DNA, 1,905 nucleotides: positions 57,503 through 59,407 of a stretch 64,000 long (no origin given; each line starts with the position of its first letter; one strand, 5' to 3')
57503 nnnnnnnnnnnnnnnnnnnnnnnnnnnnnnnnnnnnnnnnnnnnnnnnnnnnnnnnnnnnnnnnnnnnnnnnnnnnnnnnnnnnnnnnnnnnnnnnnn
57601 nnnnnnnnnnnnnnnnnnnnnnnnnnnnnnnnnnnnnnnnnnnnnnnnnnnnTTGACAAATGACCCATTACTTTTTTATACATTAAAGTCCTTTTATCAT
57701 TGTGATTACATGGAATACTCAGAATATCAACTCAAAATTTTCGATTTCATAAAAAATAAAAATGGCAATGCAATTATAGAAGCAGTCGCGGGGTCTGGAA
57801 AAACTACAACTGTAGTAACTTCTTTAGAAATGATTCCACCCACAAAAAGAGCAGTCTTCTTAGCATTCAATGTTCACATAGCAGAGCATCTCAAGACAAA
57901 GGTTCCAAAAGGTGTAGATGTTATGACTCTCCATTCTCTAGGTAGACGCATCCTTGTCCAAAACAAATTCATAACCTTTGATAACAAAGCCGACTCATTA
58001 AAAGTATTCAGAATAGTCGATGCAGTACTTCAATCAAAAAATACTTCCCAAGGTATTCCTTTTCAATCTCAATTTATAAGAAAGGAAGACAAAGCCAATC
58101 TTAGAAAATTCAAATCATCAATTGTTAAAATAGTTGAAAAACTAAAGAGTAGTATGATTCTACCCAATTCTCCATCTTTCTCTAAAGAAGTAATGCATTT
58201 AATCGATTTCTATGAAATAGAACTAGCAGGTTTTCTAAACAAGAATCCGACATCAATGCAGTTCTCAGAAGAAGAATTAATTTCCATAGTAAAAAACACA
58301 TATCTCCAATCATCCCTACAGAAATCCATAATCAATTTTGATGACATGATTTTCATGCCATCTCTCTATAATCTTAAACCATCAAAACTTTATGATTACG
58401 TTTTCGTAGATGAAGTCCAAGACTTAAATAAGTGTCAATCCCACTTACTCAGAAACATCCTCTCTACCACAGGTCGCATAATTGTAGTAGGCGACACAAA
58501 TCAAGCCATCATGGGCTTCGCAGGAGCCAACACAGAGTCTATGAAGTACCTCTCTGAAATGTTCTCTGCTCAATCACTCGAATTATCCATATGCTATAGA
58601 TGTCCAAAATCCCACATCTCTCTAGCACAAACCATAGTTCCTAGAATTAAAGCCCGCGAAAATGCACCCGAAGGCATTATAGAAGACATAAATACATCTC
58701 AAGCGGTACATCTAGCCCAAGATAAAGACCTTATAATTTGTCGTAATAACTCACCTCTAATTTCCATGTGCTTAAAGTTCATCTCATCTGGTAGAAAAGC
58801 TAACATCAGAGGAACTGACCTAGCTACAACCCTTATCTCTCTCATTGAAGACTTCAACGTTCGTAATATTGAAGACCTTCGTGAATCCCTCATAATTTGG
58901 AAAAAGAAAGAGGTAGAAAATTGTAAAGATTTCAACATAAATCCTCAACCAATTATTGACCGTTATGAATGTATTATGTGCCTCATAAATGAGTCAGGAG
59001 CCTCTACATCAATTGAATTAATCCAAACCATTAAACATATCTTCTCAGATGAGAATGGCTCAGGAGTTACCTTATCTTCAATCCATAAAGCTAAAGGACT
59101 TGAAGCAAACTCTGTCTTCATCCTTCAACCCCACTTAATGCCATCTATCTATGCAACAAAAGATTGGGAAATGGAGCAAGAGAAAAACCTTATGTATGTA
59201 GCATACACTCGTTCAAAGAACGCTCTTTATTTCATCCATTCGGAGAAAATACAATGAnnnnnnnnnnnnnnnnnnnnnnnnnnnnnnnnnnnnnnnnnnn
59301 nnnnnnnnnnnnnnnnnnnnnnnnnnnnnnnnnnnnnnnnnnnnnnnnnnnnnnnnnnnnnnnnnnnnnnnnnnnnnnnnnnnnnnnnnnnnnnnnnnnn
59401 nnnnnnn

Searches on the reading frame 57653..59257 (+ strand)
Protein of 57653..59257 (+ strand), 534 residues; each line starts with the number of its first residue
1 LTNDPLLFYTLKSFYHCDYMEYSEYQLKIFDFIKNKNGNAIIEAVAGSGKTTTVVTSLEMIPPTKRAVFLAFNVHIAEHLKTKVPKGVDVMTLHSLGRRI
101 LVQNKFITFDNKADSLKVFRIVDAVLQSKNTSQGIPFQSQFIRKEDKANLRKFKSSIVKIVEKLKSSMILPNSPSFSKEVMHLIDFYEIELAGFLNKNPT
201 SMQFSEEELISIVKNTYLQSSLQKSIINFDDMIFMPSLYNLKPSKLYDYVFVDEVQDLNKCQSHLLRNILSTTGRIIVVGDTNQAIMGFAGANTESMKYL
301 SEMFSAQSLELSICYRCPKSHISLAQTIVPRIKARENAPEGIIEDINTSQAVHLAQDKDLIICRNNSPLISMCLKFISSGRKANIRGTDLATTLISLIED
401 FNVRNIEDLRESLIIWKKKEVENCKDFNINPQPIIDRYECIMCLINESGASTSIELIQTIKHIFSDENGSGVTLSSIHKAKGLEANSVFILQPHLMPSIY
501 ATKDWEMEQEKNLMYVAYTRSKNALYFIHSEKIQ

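Call 13: search_protein_families(library=pfam, proteins=[window:57653-59257:+], max_evalue=0.01)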
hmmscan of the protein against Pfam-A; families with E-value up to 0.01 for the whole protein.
window:57653-59257:+ (534 aa): 8 families
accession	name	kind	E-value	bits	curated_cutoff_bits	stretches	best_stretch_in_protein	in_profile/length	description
PF00580.27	UvrD-helicase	-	2.4e-22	80.3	23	1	33-304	9-270/271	UvrD/REP helicase N-terminal domain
PF13245.12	AAA_19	-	8.8e-16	58.7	25.1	1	36-289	10-133/134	AAA domain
PF13361.12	UvrD_C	-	9e-14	52.1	25.6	1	465-531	281-349/350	UvrD-like helicase C-terminal domain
PF01443.25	Viral_helicase1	-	4.6e-11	43.4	21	0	41-163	2-121/228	Viral superfamily 1 RNA helicase core domain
PF13538.12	UvrD_C_2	-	2.8e-09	37.2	27.4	1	472-528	2-52/52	UvrD-like helicase C-terminal domain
PF13604.12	AAA_30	-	2.3e-06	27.9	27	1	24-100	4-80/191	AAA domain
PF04851.21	ResIII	-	0.0021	18.4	22.5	1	27-88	9-77/164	Type III restriction enzyme, res subunit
PF02562.22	PhoH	-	0.0093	15.9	27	0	248-285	121-158/205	PhoH-like protein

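Call 14: search_protein_families(library=phrogs, proteins=[window:57653-59257:+], max_evalue=0.001)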
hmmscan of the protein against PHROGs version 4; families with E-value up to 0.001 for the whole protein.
window:57653-59257:+ (534 aa): 6 families
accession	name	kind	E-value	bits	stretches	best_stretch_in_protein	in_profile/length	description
phrog_1967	-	DNA, RNA and nucleotide metabolism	2.9e-93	314.9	1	20-530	151-669/776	DNA helicase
phrog_325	-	DNA, RNA and nucleotide metabolism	1.5e-09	37.7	1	12-105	461-558/986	Dda-like helicase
phrog_4412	-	DNA, RNA and nucleotide metabolism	7.5e-07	28.8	0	19-69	328-378/743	exonuclease V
phrog_2765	-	other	1.7e-05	24.8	0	216-309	333-421/443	PhoH-like phosphate starvation-inducible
phrog_4913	-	DNA, RNA and nucleotide metabolism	0.00052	18.9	1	16-86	482-552/1290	replication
phrog_170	-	other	0.00079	19.9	0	22-55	76-108/323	PhoH-like phosphate starvation-inducible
